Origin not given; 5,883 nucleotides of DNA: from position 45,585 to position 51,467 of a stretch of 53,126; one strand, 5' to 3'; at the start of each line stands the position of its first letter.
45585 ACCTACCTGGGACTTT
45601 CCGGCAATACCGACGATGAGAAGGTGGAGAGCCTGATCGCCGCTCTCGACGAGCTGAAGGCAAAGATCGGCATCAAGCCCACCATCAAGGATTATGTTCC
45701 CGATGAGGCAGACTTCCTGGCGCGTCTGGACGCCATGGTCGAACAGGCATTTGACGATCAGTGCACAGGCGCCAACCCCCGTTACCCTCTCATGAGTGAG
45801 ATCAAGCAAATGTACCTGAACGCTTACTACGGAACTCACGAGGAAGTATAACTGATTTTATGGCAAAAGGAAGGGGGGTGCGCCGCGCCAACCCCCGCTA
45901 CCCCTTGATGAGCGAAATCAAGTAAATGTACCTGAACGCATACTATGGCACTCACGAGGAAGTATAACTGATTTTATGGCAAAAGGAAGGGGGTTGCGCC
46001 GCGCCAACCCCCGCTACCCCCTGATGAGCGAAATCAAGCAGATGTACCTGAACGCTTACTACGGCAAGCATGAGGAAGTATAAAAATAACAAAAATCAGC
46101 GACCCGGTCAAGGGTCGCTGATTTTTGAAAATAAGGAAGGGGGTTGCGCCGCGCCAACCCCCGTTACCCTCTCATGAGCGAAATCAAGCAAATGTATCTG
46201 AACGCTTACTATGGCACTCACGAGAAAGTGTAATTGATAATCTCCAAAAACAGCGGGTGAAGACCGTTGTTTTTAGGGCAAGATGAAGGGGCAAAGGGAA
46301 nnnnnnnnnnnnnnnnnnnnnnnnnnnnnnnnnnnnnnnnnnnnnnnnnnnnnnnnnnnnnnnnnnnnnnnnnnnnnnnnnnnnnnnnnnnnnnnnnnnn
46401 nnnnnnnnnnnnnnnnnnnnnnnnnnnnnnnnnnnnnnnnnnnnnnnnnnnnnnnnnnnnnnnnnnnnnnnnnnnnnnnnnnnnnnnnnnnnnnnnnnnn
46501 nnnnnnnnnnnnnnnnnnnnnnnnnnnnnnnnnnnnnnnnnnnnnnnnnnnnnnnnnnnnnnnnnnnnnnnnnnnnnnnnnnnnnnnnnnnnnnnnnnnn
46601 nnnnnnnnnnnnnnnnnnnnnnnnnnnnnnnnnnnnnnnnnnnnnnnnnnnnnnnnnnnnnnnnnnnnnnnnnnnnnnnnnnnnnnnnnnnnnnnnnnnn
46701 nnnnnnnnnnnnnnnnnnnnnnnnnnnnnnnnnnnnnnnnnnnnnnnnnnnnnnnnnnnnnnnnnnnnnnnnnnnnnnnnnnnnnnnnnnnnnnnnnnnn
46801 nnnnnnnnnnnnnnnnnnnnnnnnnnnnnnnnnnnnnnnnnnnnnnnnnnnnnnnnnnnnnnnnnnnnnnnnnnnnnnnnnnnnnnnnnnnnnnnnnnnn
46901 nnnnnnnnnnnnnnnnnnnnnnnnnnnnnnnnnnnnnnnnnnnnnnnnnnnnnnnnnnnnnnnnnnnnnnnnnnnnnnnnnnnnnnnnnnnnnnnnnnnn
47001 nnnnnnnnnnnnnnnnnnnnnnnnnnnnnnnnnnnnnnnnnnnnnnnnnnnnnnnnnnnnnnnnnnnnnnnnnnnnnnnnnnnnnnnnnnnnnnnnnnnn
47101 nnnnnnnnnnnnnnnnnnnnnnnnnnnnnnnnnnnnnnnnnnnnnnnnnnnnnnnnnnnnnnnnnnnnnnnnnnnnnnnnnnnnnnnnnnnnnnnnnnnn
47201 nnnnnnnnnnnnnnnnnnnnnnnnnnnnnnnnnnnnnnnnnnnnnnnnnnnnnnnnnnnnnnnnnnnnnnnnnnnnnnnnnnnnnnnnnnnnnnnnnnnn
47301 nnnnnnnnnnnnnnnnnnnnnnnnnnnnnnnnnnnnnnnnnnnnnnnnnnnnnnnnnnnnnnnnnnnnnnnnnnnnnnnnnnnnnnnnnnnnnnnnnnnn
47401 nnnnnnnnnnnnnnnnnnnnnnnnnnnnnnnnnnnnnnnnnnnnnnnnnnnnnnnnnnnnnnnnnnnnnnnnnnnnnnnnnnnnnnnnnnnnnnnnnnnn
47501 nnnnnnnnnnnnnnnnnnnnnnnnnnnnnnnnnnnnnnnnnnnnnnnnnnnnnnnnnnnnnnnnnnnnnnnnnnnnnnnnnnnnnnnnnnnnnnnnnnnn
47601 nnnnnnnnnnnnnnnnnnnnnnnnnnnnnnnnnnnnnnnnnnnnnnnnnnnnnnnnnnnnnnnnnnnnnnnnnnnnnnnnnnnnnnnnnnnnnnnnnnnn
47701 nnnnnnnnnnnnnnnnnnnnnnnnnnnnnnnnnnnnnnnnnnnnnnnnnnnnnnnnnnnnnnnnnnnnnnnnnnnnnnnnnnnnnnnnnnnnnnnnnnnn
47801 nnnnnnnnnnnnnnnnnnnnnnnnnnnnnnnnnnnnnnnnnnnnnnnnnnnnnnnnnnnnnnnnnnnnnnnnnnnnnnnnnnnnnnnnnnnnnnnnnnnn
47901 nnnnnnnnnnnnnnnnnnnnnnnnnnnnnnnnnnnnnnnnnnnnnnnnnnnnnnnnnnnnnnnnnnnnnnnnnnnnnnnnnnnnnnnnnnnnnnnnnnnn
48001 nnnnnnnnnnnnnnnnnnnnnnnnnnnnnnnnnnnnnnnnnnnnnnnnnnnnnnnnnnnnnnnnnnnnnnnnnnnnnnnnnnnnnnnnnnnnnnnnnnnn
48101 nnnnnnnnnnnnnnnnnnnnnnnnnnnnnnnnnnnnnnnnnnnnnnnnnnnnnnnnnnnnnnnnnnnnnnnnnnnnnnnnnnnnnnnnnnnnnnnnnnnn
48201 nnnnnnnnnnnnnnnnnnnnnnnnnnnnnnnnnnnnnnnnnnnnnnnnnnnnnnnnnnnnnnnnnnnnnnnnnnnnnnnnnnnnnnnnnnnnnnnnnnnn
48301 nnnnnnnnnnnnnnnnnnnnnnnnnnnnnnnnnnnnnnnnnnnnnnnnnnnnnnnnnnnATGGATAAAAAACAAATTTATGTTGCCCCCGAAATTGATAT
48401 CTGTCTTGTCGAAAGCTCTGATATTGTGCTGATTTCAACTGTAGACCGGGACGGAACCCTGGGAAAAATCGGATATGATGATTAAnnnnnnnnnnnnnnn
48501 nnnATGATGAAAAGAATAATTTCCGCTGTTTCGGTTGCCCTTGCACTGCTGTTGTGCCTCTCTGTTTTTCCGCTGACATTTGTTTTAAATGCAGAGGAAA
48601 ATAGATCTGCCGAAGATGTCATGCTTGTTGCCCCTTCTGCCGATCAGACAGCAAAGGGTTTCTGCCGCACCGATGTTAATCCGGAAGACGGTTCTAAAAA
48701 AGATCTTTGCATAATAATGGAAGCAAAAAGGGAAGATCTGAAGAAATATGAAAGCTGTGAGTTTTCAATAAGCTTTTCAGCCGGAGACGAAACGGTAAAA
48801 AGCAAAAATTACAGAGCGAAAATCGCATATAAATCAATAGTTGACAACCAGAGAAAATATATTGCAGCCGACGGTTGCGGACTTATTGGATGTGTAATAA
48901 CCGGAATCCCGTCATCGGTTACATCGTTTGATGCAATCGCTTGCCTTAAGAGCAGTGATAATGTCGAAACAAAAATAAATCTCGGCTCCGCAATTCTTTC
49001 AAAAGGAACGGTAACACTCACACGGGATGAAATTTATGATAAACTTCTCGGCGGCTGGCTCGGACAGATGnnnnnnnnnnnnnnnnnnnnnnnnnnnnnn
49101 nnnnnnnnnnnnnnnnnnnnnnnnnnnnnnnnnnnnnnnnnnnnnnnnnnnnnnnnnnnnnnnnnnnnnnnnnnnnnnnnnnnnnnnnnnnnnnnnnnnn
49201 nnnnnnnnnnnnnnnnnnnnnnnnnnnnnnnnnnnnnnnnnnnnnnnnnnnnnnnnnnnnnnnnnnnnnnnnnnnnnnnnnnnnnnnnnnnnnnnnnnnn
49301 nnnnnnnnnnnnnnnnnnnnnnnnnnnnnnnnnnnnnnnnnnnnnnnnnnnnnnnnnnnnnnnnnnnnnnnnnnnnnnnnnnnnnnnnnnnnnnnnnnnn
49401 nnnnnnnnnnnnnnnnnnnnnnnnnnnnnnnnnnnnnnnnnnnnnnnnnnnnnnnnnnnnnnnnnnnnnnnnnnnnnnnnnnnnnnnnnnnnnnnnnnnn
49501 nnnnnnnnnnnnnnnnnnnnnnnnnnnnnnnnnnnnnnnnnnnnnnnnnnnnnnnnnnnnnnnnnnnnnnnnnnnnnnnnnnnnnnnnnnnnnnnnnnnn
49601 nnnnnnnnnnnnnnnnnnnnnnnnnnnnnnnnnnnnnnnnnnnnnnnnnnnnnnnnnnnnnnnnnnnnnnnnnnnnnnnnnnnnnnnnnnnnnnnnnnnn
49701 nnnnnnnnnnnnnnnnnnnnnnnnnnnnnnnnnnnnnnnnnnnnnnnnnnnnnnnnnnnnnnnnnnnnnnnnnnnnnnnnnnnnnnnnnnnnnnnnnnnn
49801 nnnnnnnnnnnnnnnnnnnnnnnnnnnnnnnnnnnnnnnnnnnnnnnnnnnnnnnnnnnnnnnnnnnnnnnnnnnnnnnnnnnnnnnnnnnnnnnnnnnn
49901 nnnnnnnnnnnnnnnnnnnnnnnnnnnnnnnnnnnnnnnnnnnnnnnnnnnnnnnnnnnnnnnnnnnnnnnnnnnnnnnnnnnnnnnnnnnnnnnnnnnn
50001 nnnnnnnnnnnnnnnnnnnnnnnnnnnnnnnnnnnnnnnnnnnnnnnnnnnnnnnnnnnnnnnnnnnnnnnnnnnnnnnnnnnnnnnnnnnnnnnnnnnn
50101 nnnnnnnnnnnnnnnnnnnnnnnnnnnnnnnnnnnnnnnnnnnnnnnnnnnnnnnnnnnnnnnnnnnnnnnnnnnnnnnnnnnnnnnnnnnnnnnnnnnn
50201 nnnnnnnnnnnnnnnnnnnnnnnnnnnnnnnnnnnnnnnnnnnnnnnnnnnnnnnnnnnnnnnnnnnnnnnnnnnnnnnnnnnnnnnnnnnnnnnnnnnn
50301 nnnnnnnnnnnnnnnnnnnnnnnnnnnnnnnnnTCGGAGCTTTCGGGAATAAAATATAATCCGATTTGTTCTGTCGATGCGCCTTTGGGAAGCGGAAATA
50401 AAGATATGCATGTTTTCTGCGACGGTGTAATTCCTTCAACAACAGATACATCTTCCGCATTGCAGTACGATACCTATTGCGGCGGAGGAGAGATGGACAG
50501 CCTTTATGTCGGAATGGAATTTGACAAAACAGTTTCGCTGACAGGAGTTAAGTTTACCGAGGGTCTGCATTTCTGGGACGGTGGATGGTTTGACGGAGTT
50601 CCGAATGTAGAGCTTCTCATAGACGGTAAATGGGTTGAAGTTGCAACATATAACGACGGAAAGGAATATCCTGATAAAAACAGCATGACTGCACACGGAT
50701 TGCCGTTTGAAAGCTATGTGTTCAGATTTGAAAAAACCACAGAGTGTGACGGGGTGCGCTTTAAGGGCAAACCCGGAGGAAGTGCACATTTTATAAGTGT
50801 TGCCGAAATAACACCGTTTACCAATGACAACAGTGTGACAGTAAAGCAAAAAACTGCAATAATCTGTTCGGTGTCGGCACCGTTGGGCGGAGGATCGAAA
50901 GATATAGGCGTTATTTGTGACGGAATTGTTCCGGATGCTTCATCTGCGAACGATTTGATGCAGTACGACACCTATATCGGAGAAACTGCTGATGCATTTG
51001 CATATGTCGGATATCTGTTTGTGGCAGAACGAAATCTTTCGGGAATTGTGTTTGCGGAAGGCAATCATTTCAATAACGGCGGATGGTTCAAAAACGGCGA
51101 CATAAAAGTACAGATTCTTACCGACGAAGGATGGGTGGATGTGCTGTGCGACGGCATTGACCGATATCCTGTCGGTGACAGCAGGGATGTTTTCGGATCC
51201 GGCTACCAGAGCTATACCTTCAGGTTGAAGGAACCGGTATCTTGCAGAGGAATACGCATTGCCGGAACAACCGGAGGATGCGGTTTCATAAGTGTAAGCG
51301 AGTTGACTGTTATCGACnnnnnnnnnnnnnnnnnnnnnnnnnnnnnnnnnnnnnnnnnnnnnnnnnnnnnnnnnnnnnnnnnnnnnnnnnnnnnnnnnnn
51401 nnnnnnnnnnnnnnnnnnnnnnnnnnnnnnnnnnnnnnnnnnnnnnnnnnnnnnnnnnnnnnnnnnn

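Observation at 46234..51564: AT-richer 5.3-kb island between adhE-tail copies C and D carrying a paired cytoplasmic/secreted ARH system, with no mobility gene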

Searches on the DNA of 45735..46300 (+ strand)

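Call 28: search_dna_similar(query=window:45735-46300:+, collection=phages, mode=distant, max_evalue=0.001)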
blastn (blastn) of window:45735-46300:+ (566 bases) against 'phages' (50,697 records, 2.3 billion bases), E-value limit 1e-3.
Records with a match: 2; places in all: 2; records where one place covers at least 80% of the query: 0.
Best place of each record, by identity: 80-90% 2.
By first word of the organism name: Bacteriophage 2.
By host as written in the record: - 2.
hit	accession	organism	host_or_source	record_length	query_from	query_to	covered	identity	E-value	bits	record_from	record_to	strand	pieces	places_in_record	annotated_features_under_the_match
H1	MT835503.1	Bacteriophage sp.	human fecal samples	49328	1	482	52%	84.2%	2e-20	328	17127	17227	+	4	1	record has no annotation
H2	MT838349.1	Bacteriophage sp.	human fecal samples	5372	7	482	34%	81.4%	6e-13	191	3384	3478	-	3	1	record has no annotation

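Call 29: get_annotated_region(hit=H1, flank=20000)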
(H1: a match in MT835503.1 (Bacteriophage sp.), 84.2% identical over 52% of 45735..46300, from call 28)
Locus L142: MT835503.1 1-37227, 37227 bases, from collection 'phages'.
description: UNVERIFIED: Bacteriophage sp. clone scaffold_54 genomic sequence.
organism: Bacteriophage sp. (NCBI taxid 38018)
taxonomy: Viruses
host: -; source: human fecal samples; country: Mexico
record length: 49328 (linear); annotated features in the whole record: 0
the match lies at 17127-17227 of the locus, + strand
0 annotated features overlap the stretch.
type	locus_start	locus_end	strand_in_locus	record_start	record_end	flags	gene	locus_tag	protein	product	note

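Call 30: get_annotated_region(hit=H2, flank=6000)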
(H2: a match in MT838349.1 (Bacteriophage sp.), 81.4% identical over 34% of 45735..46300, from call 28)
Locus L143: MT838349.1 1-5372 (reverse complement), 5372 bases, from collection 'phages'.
description: UNVERIFIED: Bacteriophage sp. clone scaffold_7406 genomic sequence.
organism: Bacteriophage sp. (NCBI taxid 38018)
taxonomy: Viruses
host: -; source: human fecal samples; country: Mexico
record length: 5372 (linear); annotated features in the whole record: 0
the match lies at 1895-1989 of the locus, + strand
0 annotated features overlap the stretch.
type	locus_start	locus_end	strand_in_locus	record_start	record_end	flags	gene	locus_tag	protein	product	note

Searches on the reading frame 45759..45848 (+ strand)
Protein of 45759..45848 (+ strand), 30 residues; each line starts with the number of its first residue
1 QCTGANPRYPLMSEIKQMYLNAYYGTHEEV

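Call 78: search_dna_similar(query=window:45759-45848:+, collection=phages, mode=protein, max_evalue=1, max_rows=30)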
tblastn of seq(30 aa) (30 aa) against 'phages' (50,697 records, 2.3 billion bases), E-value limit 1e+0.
Records with a match: 6; places in all: 6; records where one place covers at least 80% of the query: 6.
Best place of each record, by identity: >=99% 1; 80-90% 1; 60-80% 4.
By first word of the organism name: Listeria 3; Bacteriophage 2; Enterococcus 1.
By host as written in the record: Listeria monocytogenes 3; - 2; Enterococcus faecalis 1.
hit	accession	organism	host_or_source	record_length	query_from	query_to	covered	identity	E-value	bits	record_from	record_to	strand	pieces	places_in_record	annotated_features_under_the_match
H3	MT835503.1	Bacteriophage sp.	human fecal samples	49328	1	25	83%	100.0%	7e-11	59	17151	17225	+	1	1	record has no annotation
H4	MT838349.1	Bacteriophage sp.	human fecal samples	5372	1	30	100%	80.0%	3e-10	57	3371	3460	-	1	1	record has no annotation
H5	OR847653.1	Listeria phage LM 4-11-1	Listeria monocytogenes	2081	1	25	83%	64.0%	1e-4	41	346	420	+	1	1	record has no annotation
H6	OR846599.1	Enterococcus phage Efs 1-1-1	Enterococcus faecalis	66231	1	25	83%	64.0%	3e-4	40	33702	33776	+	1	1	record has no annotation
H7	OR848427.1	Listeria phage LM 4-14-1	Listeria monocytogenes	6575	1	25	83%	60.0%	5e-4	39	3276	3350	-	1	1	record has no annotation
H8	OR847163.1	Listeria phage LM 4-11-1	Listeria monocytogenes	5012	1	25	83%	60.0%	5e-4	39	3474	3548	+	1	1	record has no annotation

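Call 79: search_dna_similar(query=window:45759-45848:+, collection=plasmids, mode=protein, max_evalue=0.01, max_rows=30)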
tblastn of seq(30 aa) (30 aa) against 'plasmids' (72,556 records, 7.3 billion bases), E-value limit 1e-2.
Records with a match: 80; places in all: 83; records where one place covers at least 80% of the query: 73.
Best place of each record, by identity: 80-90% 2; 60-80% 57; <60% 21.
By first word of the organism name: Bacillus 26; Azospirillum 13; Escherichia 12; Clostridium 7; Klebsiella 6; Salmonella 2; Proteus 2; Aeromonas 2; Listeria 2; Collinsella 1; and 7 more.
By predicted mobility (MOB-suite, as given by PLSDB): non-mobilizable 56; conjugative 17; mobilizable 7.
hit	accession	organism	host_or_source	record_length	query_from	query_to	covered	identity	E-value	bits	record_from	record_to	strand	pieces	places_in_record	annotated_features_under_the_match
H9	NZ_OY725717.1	Collinsella aerofaciens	-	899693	1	25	83%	88.0%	9e-9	54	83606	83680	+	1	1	adhE: bifunctional acetaldehyde-CoA/alcohol dehydrogenase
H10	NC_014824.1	Ruminococcus albus 7 = DSM 20455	-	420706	1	25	83%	80.0%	5e-8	52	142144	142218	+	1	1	adhE: bifunctional acetaldehyde-CoA/alcohol dehydrogenase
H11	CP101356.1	Salmonella enterica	chicken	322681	1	25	83%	76.0%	2e-7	50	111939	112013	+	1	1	adhE: bifunctional acetaldehyde-CoA/alcohol dehydrogenase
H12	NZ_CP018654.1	Salmonella enterica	human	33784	1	25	83%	76.0%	2e-7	50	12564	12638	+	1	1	adhE: bifunctional acetaldehyde-CoA/alcohol dehydrogenase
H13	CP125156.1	Klebsiella pneumoniae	-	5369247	1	25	83%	76.0%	6e-7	49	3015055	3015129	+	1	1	adhE: bifunctional acetaldehyde-CoA/alcohol dehydrogenase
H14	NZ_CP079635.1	Klebsiella pneumoniae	Homo sapiens,Pus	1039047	1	25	83%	76.0%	6e-7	49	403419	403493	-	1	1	none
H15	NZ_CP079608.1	Klebsiella pneumoniae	Homo sapiens,Pus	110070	1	25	83%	76.0%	6e-7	49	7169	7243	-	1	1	adhE: bifunctional acetaldehyde-CoA/alcohol dehydrogenase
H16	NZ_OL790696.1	Escherichia coli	-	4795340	1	25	83%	76.0%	6e-7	49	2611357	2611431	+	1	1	none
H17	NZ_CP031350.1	Escherichia coli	Cattle,whole organism,feces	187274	1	25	83%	76.0%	6e-7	49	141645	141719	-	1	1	adhE: bifunctional acetaldehyde-CoA/alcohol dehydrogenase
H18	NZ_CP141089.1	Escherichia coli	Homo sapiens,Infected Human Urine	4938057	1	25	83%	76.0%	6e-7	49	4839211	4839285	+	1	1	none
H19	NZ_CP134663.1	Escherichia coli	Larus michahellis,bacteria,cloaca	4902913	1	25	83%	76.0%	6e-7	49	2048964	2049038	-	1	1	none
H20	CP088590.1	Escherichia coli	Homo sapiens,blood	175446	1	25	83%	76.0%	6e-7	49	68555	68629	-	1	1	adhE: bifunctional acetaldehyde-CoA/alcohol dehydrogenase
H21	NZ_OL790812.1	Proteus mirabilis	-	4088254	1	25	83%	76.0%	7e-7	49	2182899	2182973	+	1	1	none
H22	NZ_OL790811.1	Proteus mirabilis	-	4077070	1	25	83%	76.0%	7e-7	49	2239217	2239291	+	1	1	none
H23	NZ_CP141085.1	Escherichia coli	Homo sapiens,Infected Human Urine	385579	1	25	83%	76.0%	7e-7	49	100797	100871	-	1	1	adhE: bifunctional acetaldehyde-CoA/alcohol dehydrogenase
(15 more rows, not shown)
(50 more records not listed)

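Call 80: get_annotated_region(hit=H6, flank=6000)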
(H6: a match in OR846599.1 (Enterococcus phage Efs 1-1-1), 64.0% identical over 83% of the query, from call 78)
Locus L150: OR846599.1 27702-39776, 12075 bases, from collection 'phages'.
description: UNVERIFIED_ORG: Enterococcus phage Efs 1-1-1 clone NODE_13_length_66231_cov_7.132554 genomic sequence.
organism: Enterococcus phage Efs 1-1-1 (NCBI taxid 3113827)
taxonomy: Viruses
host: Enterococcus faecalis; source: wastewater; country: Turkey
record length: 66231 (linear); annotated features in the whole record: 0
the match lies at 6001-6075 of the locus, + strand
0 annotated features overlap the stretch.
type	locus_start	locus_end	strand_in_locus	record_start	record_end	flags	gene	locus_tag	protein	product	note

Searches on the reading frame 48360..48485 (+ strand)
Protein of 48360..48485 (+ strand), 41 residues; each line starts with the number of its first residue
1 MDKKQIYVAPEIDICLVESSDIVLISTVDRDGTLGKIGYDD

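Call 8: search_protein_families(library=pfam, proteins=[window:48360-48485:+], max_evalue=0.01)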
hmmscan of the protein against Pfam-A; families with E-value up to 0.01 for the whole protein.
window:48360-48485:+ (41 aa): 0 families

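Call 51: search_protein_families(library=ncbifam, proteins=[window:48360-48482:+], max_evalue=1)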
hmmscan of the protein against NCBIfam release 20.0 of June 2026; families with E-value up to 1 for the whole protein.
seq(41 aa): 0 families

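Call 94: find_homologous_proteins(query=window:48360-48482:+, max_evalue=0.001)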
Query seq(41 aa) (41 aa): 1 proteins with E <= 0.001 among 1 candidates.
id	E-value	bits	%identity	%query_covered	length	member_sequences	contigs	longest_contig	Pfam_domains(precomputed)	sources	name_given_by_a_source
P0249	1.8e-18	81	100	100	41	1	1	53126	-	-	-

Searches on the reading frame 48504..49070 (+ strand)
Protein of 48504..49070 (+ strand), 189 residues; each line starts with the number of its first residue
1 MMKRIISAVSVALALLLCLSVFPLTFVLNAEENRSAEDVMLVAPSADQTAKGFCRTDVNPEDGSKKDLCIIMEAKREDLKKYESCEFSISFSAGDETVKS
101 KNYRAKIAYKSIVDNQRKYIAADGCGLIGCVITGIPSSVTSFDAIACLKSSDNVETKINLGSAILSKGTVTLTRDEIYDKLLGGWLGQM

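Call 70: search_protein_families(library=pfam, proteins=[window:48504-49070:+], max_evalue=10)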
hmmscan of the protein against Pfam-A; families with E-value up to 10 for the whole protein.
window:48504-49070:+ (189 aa): 1 family
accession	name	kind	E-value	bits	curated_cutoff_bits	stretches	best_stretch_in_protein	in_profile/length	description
PF08592.16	Anthrone_oxy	-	0.083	13.5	27.3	1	11-39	40-68/106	Anthrone oxygenase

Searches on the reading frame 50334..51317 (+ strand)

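Call 70: search_protein_families(library=pfam, proteins=[window:50334-51317:+], max_evalue=10)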
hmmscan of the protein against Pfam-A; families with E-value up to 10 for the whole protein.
window:50334-51317:+ (328 aa): 2 families
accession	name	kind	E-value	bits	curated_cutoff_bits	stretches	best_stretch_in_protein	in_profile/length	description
PF00754.31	F5_F8_type_C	-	9.3e-05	23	28.2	1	230-324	42-127/127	F5/8 type C domain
PF04385.20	FAINT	-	0.082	13.4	20.7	1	108-146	5-43/78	Domain of unknown function, DUF529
